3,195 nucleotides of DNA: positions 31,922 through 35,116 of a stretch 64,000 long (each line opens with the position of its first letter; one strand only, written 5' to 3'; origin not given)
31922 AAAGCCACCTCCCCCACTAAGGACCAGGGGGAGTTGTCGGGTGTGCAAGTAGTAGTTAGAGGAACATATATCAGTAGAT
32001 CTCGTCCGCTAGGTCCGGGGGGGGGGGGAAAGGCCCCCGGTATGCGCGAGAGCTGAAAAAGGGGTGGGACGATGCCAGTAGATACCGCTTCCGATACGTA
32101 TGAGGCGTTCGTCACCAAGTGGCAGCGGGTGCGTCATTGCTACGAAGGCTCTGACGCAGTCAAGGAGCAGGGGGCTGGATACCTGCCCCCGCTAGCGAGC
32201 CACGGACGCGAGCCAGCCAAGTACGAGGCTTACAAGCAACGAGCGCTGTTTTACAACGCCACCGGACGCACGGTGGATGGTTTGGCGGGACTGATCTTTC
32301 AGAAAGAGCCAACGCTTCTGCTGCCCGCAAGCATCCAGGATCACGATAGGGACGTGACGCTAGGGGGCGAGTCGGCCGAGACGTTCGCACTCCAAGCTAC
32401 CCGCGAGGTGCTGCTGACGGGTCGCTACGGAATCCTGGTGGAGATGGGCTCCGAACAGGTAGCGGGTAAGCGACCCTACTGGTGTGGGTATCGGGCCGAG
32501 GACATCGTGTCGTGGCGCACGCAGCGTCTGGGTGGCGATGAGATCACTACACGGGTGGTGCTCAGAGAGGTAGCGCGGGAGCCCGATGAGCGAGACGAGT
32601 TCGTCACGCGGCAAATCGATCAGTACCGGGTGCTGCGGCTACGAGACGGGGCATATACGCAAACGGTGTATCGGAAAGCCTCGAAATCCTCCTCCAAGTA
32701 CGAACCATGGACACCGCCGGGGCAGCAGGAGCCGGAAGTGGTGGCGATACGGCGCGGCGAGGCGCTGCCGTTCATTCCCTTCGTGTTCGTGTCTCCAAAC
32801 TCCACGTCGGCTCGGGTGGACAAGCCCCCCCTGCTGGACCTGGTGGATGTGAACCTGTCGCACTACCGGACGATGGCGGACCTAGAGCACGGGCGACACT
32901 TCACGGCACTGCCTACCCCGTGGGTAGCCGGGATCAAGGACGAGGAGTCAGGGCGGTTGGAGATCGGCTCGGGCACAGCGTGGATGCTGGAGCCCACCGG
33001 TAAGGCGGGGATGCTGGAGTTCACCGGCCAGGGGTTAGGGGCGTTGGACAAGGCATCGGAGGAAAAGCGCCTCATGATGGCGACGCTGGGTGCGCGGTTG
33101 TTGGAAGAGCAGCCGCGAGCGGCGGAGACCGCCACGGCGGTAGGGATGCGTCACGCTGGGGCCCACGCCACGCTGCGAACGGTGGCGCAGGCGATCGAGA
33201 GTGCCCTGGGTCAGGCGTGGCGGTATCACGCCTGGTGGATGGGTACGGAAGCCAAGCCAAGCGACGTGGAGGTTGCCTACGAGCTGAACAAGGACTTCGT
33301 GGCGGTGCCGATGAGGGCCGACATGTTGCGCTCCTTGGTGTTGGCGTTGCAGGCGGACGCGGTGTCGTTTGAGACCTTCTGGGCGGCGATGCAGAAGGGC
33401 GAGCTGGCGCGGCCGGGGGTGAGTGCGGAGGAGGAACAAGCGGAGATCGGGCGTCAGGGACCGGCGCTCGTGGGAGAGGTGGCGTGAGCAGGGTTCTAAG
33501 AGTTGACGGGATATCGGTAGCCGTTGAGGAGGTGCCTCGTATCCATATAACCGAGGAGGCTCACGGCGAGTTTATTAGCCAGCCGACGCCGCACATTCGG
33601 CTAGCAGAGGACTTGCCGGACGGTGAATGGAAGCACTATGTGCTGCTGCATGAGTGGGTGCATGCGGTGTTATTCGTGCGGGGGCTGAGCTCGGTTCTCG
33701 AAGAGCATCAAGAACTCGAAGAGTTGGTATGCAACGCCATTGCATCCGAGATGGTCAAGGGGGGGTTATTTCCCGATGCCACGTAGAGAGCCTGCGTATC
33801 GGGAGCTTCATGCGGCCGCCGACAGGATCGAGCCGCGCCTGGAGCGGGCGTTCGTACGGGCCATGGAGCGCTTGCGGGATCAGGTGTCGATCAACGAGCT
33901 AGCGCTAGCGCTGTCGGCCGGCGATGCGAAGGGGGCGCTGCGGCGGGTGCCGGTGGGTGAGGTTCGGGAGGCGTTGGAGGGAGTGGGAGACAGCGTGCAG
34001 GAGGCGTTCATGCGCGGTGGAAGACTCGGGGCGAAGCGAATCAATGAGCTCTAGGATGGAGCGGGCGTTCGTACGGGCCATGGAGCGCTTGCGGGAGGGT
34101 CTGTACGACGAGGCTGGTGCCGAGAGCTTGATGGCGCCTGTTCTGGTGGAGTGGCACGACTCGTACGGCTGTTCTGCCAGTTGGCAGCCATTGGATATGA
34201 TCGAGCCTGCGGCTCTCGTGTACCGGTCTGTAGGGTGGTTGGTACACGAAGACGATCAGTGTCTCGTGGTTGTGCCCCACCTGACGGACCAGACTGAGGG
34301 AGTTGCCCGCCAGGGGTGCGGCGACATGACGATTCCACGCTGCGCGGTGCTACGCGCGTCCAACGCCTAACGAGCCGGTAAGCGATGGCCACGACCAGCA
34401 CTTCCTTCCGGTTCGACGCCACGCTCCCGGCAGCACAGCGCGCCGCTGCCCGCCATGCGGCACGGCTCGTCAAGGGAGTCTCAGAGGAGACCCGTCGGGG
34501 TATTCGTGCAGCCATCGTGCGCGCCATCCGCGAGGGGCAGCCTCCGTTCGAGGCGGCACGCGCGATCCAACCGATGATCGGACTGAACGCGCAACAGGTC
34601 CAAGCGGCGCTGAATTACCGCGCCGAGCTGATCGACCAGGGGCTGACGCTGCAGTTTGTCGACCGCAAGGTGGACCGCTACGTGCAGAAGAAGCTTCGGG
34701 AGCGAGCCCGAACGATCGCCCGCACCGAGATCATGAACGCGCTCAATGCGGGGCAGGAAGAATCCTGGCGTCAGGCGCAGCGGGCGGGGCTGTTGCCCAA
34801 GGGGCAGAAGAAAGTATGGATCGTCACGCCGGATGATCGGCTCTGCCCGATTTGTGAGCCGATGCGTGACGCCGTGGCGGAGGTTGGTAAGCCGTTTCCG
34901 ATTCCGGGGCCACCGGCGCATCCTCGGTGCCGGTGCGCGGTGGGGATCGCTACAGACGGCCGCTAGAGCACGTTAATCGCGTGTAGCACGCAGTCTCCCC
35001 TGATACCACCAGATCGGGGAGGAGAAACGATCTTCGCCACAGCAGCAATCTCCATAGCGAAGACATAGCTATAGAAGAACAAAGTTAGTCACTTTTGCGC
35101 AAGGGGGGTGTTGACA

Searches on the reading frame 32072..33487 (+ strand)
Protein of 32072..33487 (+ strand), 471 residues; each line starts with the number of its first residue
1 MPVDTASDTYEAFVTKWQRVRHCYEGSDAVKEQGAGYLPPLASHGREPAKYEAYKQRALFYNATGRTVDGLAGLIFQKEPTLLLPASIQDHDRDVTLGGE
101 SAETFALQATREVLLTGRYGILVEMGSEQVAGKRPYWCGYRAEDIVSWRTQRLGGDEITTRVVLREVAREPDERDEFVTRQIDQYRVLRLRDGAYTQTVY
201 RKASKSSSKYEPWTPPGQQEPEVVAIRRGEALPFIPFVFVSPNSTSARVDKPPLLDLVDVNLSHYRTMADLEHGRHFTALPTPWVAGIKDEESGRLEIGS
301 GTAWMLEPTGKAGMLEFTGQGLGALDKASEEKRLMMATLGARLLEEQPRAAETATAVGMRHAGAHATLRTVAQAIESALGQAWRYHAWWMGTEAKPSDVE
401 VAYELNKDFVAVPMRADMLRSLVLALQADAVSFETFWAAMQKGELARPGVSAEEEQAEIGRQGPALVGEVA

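Call 13: search_protein_families(library=pfam, proteins=[window:32072-33487:+])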
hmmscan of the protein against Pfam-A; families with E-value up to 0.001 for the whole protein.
window:32072-33487:+ (471 aa): 1 family
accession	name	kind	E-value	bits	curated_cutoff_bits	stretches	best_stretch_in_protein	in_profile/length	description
PF13264.11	DUF4055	-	3.6e-39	134.5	25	1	253-390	1-140/140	Domain of unknown function (DUF4055)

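Call 61: find_encoding_contigs(protein=window:32072-33487:+, flank=5000, max_places=8)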
Protein window:32072-33487:+ (471 aa): no gene with exactly this product is on record in the collection.

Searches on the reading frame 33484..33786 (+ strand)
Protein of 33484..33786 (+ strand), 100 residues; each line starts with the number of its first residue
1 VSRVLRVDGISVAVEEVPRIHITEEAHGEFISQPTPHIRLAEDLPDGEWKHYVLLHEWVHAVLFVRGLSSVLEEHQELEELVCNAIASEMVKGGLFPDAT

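Call 41: search_protein_families(library=phrogs, proteins=[window:33484-33786:+], max_evalue=0.001)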
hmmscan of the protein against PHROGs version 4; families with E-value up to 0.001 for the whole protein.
window:33484-33786:+ (100 aa): 1 family
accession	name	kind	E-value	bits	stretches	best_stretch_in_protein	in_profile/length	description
phrog_1233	-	unknown function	0.00015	22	1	6-88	13-95/306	-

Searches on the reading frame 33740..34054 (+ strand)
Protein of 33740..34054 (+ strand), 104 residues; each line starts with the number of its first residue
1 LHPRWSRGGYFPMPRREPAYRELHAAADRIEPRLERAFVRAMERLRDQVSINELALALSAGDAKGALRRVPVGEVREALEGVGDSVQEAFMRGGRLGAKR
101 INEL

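Call 41: search_protein_families(library=phrogs, proteins=[window:33740-34054:+], max_evalue=0.001)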
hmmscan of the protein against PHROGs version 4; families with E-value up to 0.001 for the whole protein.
window:33740-34054:+ (104 aa): 1 family
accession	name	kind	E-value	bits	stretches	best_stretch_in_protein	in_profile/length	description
phrog_3517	-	head and packaging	2e-09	38.2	1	19-103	8-90/371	head morphogenesis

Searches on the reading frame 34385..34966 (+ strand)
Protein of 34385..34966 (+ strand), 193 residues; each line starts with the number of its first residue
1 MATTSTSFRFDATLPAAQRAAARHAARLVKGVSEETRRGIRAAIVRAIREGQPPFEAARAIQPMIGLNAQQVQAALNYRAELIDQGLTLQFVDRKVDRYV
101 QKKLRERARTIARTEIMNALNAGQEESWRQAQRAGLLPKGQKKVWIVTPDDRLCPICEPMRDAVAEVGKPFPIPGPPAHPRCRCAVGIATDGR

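Call 13: search_protein_families(library=pfam, proteins=[window:34385-34966:+])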
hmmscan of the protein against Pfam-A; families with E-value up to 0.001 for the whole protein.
window:34385-34966:+ (193 aa): 1 family
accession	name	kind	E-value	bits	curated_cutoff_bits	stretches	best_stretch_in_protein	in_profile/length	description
PF04233.19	Phage_Mu_F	-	5.9e-14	53.2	29.6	1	40-186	3-111/112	Phage Mu protein F like protein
